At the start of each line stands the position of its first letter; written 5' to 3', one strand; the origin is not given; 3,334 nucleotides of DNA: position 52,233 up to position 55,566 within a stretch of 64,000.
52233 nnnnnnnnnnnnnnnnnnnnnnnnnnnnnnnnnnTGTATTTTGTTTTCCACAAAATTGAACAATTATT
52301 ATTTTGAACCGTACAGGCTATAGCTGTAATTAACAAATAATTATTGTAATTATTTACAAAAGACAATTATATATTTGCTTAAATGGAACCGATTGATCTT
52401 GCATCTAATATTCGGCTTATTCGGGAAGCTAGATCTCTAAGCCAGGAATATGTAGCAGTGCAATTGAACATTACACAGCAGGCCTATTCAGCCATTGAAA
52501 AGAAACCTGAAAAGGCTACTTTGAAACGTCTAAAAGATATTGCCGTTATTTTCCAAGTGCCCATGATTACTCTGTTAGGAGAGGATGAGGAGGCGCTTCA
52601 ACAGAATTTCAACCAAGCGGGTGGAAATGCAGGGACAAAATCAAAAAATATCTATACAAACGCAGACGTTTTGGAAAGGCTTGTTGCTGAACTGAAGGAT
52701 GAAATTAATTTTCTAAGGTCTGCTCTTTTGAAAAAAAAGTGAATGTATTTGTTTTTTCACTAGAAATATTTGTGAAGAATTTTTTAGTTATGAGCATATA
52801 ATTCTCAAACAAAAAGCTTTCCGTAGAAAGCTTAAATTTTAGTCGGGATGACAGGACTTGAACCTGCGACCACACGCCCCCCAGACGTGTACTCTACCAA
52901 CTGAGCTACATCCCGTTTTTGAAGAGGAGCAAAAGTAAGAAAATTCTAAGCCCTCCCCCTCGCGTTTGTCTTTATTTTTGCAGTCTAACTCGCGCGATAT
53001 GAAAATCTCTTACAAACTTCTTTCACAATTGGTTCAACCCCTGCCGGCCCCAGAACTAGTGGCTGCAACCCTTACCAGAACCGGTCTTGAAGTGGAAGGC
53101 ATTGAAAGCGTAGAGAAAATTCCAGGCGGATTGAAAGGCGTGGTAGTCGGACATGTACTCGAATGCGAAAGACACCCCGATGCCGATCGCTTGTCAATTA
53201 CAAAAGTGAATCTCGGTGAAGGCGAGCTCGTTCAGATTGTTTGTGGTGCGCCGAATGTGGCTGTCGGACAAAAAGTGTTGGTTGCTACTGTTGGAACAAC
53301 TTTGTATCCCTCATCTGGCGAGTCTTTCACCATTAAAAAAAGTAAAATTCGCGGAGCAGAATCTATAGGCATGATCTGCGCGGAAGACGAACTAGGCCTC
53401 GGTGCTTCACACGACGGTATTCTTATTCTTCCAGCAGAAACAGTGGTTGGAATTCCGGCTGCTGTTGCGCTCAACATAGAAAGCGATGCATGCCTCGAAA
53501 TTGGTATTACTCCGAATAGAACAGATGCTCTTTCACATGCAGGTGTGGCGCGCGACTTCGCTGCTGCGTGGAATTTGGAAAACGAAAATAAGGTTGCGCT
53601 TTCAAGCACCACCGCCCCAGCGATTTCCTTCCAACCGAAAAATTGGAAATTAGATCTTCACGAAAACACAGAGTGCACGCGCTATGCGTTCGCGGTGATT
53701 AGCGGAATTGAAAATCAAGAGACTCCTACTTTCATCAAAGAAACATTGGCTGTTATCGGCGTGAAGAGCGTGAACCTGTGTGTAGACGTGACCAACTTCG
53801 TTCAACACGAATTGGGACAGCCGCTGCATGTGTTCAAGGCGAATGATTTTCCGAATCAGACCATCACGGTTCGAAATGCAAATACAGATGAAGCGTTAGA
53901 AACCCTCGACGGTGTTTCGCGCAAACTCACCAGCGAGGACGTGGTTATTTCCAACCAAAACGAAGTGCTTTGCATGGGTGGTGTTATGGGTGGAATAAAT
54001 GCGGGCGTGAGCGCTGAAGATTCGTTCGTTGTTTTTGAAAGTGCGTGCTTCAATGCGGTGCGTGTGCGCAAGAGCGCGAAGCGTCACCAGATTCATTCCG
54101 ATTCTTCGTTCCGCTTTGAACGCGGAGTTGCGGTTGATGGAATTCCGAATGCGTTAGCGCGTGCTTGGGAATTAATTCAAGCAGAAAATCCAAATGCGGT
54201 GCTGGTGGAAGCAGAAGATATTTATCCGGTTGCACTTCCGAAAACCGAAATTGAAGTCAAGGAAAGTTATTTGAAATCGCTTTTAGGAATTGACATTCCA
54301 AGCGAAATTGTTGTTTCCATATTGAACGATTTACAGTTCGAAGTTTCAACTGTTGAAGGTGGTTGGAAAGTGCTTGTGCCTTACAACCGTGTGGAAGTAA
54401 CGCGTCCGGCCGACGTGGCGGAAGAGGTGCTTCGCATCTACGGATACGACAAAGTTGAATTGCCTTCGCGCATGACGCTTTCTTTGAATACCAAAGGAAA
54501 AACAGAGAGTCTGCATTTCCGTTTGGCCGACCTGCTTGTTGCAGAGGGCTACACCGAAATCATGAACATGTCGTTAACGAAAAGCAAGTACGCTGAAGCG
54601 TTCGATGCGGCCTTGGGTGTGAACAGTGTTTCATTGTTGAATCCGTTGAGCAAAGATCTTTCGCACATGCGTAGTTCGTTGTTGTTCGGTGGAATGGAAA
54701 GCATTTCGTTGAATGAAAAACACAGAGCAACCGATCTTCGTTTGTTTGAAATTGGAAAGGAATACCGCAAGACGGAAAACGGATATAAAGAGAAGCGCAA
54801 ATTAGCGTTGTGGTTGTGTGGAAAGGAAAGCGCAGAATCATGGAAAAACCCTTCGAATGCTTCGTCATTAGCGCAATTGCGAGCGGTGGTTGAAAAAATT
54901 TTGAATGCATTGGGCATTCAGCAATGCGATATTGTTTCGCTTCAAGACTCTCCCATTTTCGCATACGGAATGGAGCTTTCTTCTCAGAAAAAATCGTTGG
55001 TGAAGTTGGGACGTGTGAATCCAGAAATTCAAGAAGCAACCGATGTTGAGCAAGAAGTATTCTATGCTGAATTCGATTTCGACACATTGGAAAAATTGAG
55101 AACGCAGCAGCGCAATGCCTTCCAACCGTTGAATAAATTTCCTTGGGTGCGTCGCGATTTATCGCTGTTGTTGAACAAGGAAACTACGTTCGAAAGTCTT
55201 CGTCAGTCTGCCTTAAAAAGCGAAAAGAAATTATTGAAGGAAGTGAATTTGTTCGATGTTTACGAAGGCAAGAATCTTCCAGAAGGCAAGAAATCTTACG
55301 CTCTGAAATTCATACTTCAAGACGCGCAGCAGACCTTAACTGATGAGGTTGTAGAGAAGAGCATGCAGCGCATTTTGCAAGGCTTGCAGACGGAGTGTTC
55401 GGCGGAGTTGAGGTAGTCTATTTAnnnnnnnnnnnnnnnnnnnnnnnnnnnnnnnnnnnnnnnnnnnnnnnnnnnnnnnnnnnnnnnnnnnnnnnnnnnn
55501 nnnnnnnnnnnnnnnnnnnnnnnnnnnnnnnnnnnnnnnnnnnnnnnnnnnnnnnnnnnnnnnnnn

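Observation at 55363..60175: About 4.7-kb segment inserted into the pheT 3' end: two diverged in-frame copies of the last 18 codons bracket it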

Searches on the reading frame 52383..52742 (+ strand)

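Call 6: search_protein_families(library=pfam, proteins=[window:52383-52742:+], max_evalue=0.01)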
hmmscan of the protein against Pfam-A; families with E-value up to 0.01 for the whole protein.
window:52383-52742:+ (119 aa): 4 families
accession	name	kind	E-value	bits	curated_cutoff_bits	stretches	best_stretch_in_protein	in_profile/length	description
PF01381.28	HTH_3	-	1.8e-10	41.1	23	1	10-61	1-52/55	Helix-turn-helix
PF12844.13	HTH_19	-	1.6e-05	25.2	30.2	1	9-60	3-54/64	Helix-turn-helix domain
PF13560.12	HTH_31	-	0.00064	20.4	27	1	6-41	2-37/64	Helix-turn-helix domain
PF13744.12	HTH_37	-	0.0063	16.7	27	0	6-50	19-64/80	Helix-turn-helix domain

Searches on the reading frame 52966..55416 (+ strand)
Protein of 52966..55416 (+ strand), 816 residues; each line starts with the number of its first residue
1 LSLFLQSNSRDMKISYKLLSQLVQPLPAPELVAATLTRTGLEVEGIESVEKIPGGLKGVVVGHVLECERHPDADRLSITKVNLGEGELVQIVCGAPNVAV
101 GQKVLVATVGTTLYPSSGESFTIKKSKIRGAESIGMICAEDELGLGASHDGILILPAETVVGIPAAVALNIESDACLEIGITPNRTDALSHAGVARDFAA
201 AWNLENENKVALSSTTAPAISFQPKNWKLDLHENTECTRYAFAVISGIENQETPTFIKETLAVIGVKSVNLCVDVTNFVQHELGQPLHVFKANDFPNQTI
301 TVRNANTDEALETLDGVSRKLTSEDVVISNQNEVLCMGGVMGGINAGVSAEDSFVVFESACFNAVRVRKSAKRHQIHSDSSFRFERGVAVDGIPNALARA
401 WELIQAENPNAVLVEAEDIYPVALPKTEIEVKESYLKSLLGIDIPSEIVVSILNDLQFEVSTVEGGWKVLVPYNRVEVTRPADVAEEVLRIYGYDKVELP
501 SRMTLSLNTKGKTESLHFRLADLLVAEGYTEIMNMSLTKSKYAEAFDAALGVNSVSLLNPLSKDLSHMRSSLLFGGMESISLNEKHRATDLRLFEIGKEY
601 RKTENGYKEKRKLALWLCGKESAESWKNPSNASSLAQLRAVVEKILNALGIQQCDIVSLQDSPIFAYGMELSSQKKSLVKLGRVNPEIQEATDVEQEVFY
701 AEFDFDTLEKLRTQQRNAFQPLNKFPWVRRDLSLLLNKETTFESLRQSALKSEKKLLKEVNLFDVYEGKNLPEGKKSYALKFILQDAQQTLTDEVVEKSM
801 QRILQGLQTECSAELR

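Call 6: search_protein_families(library=pfam, proteins=[window:52966-55416:+], max_evalue=0.01)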
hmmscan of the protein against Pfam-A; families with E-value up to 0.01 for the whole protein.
window:52966-55416:+ (816 aa): 5 families
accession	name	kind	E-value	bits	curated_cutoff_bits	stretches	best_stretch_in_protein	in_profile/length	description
PF03483.22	B3_4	-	1.1e-47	162.3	29.3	1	237-405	2-170/174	B3/4 domain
PF17759.6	tRNA_synthFbeta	-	8.9e-43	146.7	22.4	1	509-705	14-214/214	Phenylalanyl tRNA synthetase beta chain CLM domain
PF03147.19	FDX-ACB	-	1.1e-27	96.8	31.1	1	724-816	2-94/94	Ferredoxin-fold anticodon binding domain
PF01588.26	tRNA_bind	-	6.2e-21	74.8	27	1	59-163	1-95/96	Putative tRNA binding domain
PF03484.21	B5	-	7.9e-19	68.1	28.6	1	429-494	1-67/67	tRNA synthetase B5 domain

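Call 7: find_related_loci(query=window:52966-55416:+, collection=genome_contigs, flank=10000)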
Query window:52966-55416:+ (816 aa) in genome_contigs; peptide patterns used: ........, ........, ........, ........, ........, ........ (x = any residue, [..] = any of these).
102 stretches matched a pattern; 35 encode a relative of the query (tblastn E <= 1e-3); 35 distinct loci.
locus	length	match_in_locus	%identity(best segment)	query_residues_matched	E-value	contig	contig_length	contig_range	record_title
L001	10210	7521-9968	96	1-816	0e+0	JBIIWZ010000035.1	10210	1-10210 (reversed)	MAG: Flavobacteriales bacterium isolate ME2005-05-25_3300042391_group2_bin67 Rohwer_bin964_scaffold_2934_c1, whole genom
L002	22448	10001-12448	96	1-816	0e+0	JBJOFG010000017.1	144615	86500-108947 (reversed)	MAG: Bacteroidota bacterium isolate sangamon_2019_sw_WHONDRS-S19S_0083_B_bin.105 scaffold_149950, whole genome shotgun s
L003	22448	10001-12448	96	1-816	0e+0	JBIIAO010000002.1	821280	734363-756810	MAG: Flavobacteriales bacterium isolate ME2000-05-25pf_3300042154_group1_bin39 Rohwer_bin963_scaffold_2_c1, whole genome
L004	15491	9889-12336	95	1-816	0e+0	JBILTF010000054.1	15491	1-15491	MAG: Flavobacteriales bacterium isolate ME2018-07-11_3300044614_group8_bin120 Rohwer_bin975_scaffold_3067_c1, whole geno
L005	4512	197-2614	95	11-816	0e+0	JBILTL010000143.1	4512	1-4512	MAG: Flavobacteriales bacterium isolate ME2018-07-11_3300044614_group8_bin266 Rohwer_bin976_scaffold_31145_c1, whole gen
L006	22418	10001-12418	93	11-816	0e+0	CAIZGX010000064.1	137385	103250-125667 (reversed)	MAG: uncultured Bacteroidetes bacterium isolate Loc080925-4-5m_bin-1064 genome assembly, contig: bin-1064:64/84, whole g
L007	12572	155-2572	93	11-816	0e+0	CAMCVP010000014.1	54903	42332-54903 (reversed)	MAG: Chryseobacterium gleum isolate ME-21oct19-126 genome assembly, contig: ME-21oct19-C712, whole genome shotgun sequen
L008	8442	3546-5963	93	11-816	0e+0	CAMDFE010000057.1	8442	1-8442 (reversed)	MAG: Chryseobacterium gleum isolate MoH-02may19-143 genome assembly, contig: MoH-02may19-C18068, whole genome shotgun se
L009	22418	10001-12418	92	11-816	0e+0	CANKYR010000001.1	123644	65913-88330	MAG: Flavobacteriales bacterium isolate ZE-3nov15-71 genome assembly, contig: ZE-3nov15-C15, whole genome shotgun sequen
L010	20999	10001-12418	93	11-816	0e+0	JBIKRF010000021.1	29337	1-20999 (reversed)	MAG: Flavobacteriales bacterium isolate ME2015-06-08_3300042430_group6_bin211 Rohwer_bin967_scaffold_749_c1, whole genom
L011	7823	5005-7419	93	12-816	0e+0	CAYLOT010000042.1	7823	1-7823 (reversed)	MAG TPA_asm: uncultured Chryseobacterium sp. isolate SRP278252_co3_60 genome assembly, contig: NODE_19233_length_7823_co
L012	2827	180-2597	92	11-816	0e+0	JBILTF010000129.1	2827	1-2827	MAG: Flavobacteriales bacterium isolate ME2018-07-11_3300044614_group8_bin120 Rohwer_bin975_scaffold_54721_c2, whole gen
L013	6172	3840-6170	92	11-787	0e+0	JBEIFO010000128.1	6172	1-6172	MAG: Crocinitomicaceae bacterium isolate Sample-102-S2-bin-8 Sample_102_S2-bin_8-k141_725563, whole genome shotgun seque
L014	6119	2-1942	96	170-816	0e+0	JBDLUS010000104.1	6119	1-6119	MAG: Bacteroidota bacterium isolate littlewindriver_2019_sw_WHONDRS-S19S_0009_B_bin.53 scaffold_310139, whole genome sho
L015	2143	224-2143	96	1-640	0e+0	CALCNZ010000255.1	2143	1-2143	MAG TPA_asm: uncultured Flavobacteriales bacterium isolate SRR6231140_bin.40_CONCOCT_v1.1_MAG genome assembly, contig: E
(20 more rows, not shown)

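Call 84: find_homologous_proteins(query=L003:21661-22320:-, max_evalue=1e-80)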
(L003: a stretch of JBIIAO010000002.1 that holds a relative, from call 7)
Query L003:21661-22320:- (220 aa): 7673 proteins with E <= 1e-80 among 8000 candidates; the best 120 are listed.
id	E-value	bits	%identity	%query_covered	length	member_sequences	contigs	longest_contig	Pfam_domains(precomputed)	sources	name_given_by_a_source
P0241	3.7e-124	430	92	98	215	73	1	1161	PF00484.25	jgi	jgi:carbonic anhydrase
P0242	3.8e-124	430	93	97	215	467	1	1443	PF00484.25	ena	-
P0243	1.6e-123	428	93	96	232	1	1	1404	PF00484.25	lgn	-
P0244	3.8e-123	427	89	100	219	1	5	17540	PF00484.25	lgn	-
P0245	4.3e-123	427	90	98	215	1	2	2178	PF00484.25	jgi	jgi:carbonic anhydrase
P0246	4.5e-123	427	89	100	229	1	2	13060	PF00484.25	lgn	-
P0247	4.9e-123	427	90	98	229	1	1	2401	PF00484.25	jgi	jgi:carbonic anhydrase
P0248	6.2e-123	426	89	100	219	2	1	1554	PF00484.25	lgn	-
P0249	8.9e-123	426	90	97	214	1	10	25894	PF00484.25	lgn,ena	-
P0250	1.2e-122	425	88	100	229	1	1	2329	PF00484.25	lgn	-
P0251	1.7e-122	425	92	97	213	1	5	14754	PF00484.25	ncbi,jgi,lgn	jgi:carbonic anhydrase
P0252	1.8e-122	425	90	97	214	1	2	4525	PF00484.25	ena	-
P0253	2.7e-122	424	88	100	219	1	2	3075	PF00484.25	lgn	-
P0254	3.2e-122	424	90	97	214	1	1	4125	PF00484.25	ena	-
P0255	3.6e-122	424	90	97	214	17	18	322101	PF00484.25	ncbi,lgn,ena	-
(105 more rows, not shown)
